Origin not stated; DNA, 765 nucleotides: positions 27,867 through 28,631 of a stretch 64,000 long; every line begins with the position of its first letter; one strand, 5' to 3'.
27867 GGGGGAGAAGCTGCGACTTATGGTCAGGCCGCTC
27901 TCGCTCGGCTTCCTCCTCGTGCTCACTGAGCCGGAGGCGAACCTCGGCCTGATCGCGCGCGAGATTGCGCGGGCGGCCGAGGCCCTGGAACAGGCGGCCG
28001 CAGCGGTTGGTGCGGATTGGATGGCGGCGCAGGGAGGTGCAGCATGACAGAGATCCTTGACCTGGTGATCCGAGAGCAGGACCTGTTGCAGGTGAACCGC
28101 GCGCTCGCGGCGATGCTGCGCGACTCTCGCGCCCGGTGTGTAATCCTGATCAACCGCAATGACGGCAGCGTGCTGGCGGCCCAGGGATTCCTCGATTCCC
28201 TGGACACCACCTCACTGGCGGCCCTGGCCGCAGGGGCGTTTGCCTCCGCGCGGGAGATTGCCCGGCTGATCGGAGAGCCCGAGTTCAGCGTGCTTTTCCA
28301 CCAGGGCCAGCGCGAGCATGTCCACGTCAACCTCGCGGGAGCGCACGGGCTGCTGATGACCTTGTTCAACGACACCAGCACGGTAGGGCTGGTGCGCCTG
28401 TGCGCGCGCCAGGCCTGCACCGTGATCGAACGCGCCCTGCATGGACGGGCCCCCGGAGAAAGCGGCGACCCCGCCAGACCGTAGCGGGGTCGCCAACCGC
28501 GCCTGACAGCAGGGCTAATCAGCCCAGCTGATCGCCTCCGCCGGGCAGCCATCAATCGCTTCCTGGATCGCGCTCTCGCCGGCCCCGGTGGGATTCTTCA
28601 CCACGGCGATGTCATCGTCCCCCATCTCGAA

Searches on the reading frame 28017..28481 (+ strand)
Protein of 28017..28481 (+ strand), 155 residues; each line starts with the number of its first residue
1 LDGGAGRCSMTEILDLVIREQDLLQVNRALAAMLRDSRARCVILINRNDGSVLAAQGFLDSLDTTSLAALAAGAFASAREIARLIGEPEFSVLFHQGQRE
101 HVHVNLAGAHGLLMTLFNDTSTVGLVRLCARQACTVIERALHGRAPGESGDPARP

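Call 53: search_protein_families(library=pfam, proteins=[window:28017-28481:+], max_evalue=0.001)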
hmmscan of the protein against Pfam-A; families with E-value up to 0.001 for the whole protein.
window:28017-28481:+ (155 aa): 1 family
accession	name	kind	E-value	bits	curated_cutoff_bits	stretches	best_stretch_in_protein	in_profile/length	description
PF03259.23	Robl_LC7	-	5.7e-11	42.4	23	1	39-116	15-90/91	Roadblock/LC7 domain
